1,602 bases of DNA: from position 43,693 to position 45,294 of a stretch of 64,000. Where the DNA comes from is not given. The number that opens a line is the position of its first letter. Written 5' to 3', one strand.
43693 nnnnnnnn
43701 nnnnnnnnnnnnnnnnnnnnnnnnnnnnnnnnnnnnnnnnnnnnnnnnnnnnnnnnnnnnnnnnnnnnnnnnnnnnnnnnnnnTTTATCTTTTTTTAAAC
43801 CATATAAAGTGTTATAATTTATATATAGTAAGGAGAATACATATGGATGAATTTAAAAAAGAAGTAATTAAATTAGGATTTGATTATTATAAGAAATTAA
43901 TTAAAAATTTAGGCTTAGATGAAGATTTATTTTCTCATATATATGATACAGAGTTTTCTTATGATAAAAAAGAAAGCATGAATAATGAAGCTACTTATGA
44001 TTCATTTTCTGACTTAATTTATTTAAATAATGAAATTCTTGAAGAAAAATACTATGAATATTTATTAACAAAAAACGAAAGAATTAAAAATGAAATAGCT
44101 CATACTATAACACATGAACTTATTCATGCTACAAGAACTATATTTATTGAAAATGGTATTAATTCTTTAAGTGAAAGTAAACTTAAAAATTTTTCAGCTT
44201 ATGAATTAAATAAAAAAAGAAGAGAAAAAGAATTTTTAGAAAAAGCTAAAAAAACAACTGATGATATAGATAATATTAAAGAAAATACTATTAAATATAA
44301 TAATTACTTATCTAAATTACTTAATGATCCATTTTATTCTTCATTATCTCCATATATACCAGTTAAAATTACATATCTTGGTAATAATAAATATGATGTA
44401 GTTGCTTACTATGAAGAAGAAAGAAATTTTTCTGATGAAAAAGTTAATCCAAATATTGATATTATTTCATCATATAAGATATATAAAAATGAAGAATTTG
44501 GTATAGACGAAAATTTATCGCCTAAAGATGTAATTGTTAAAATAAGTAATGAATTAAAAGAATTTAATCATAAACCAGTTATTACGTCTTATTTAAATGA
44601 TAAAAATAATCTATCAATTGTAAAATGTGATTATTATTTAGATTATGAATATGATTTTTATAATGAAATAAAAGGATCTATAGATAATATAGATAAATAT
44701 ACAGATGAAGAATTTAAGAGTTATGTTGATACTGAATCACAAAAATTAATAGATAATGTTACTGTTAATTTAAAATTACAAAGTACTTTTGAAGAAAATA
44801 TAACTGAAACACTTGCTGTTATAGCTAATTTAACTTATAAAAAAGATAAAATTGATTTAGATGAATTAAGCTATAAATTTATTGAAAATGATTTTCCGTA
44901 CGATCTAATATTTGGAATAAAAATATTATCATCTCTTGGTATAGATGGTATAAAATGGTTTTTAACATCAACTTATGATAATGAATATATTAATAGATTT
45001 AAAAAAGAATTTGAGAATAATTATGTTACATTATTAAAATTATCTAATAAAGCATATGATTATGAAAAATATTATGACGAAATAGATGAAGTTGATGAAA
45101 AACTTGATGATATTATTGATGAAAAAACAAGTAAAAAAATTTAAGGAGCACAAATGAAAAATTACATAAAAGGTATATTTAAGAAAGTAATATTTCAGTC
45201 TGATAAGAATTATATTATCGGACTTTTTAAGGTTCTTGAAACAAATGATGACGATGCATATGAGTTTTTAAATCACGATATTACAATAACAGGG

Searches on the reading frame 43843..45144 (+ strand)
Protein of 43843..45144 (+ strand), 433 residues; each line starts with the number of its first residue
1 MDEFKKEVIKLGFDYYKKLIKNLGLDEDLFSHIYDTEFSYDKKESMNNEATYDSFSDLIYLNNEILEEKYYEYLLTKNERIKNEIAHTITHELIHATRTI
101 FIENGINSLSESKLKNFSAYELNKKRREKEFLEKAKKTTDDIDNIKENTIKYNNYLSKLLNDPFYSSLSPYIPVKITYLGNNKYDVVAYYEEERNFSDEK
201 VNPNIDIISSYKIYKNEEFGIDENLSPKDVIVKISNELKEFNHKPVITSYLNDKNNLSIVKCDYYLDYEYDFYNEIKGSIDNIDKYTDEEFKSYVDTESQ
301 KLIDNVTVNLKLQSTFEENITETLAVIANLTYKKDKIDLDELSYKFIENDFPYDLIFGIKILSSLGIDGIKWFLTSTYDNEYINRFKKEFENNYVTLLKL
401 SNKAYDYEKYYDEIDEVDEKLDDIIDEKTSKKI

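Call 16: search_protein_families(library=pfam, proteins=[window:43843-45141:+], max_evalue=0.001)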
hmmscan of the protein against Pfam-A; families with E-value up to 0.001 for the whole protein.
window:43843-45141:+ (433 aa): 0 families

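Call 32: find_encoding_contigs(protein=window:43843-45144:+, flank=10000, max_places=6)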
Protein window:43843-45144:+ (433 aa): 5 contigs read that carry it; 2 places shown.
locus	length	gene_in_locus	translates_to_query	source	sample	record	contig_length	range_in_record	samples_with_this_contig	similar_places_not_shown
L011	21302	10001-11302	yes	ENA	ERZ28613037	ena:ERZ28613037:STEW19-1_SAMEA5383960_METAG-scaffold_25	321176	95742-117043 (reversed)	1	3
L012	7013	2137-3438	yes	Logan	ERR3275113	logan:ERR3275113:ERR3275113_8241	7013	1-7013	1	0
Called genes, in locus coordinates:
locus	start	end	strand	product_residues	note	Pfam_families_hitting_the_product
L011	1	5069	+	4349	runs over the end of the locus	PF09479:Flg_new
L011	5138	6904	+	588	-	-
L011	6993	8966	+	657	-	PF03412:Peptidase_C39, PF00664:ABC_membrane, PF00005:ABC_tran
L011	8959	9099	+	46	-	-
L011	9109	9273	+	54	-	-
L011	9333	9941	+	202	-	-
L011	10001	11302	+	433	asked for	-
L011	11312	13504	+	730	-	PF23139:OB_YrrC, PF14490:HHH_RecD2, PF13086:AAA_11 (weak), PF13245:AAA_19, PF13604:AAA_30, PF20720:nSTAND3 (faint), PF18335:SH3_13, PF13538:UvrD_C_2, +1 more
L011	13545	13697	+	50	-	-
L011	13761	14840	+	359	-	PF01594:AI-2E_transport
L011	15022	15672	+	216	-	PF02224:Cytidylate_kin, PF13189:Cytidylate_kin2, PF13238:AAA_18 (weak), PF13207:AAA_17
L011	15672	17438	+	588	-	PF01411:tRNA-synt_2c, PF07973:tRNA_SAD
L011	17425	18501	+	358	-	PF02618:YceG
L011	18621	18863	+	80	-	PF06135:IreB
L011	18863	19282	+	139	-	PF03652:RuvX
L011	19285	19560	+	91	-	PF06949:DUF1292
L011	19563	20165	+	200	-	PF01596:Methyltransf_3, PF01135:PCMT, PF02353:CMAS (weak), PF01189:Methyltr_RsmB-F (faint), PF13847:Methyltransf_31, PF13578:Methyltransf_24, PF13649:Methyltransf_25 (weak)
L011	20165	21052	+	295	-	PF01136:Peptidase_U32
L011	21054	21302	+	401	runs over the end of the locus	PF01136:Peptidase_U32, PF16325:Peptidase_U32_C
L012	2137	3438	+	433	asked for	-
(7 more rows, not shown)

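Call 51: search_protein_families(library=ncbifam, proteins=[L011:6993-8963:+], max_evalue=0.01)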
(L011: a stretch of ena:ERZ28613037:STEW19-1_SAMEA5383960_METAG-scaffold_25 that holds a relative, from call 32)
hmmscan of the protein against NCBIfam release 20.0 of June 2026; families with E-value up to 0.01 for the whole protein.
L011:6993-8963:+ (657 aa): 158 families (the best 25 are shown)
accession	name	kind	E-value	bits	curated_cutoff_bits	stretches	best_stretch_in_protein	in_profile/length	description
TIGR01193.1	bacteriocin_ABC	subfamily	4.1e-86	290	523.85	1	12-649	5-679/708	peptide cleavage/export ABC transporter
TIGR03796.1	NHLM_micro_ABC1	equivalog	6.8e-79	265.9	853.3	1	13-639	12-672/710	NHLP family bacteriocin export ABC transporter peptidase/permease/ATPase subunit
NF045998.1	cleave_ABC_plasm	equivalog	4.3e-70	236.8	500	1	7-638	1-660/673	Mbov_0121 family peptidase domain-containing ABC transporter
TIGR01846.1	type_I_sec_HlyB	subfamily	5e-61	206.9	725.55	1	17-641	3-654/694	type I secretion system permease/ATPase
TIGR03375.1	type_I_sec_LssB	subfamily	8.4e-57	192.9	693.1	2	465-647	484-670/696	type I secretion system permease/ATPase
TIGR02203.1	MsbA_lipidA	equivalog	3.6e-40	138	602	1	195-640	63-530/572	lipid A export permease/ATP-binding protein MsbA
TIGR03797.1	NHLM_micro_ABC2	equivalog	4.3e-40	137.9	709.4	1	95-639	76-645/686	NHLP bacteriocin export ABC transporter permease/ATPase subunit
TIGR02857.1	CydD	equivalog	4.3e-36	125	435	1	463-649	337-527/529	thiol reductant ABC exporter subunit CydD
NF008364.0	PRK11160.1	equivalog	3.8e-35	121.5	630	1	426-649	308-545/575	heme ABC transporter ATP-binding protein/permease CydC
NF008056.1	PRK10790.1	equivalog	9e-34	116.9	746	1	198-640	73-536/584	SmdB family multidrug efflux ABC transporter permease/ATP-binding protein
NF008379.0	PRK11174.1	equivalog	2.9e-33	115.4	684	1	439-646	339-551/588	heme ABC transporter permease/ATP-binding protein CydD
TIGR00958.1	3a01208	subfamily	3.9e-32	111.4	874.6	2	466-640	499-675/711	antigen peptide transporter 2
NF045513.1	HepA_fam_ABC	equivalog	1.3e-31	109.7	725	1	184-640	91-570/610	heterocyst formation ABC transporter subunit HepA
NF010178.0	PRK13657.1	equivalog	2.4e-31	108.9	733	1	378-639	256-530/588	glucan ABC transporter ATP-binding protein/ permease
TIGR02204.1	MsbA_rel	hypoth_equivalog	1.2e-30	106.7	780.4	1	461-639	348-535/576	ABC transporter, permease/ATP-binding protein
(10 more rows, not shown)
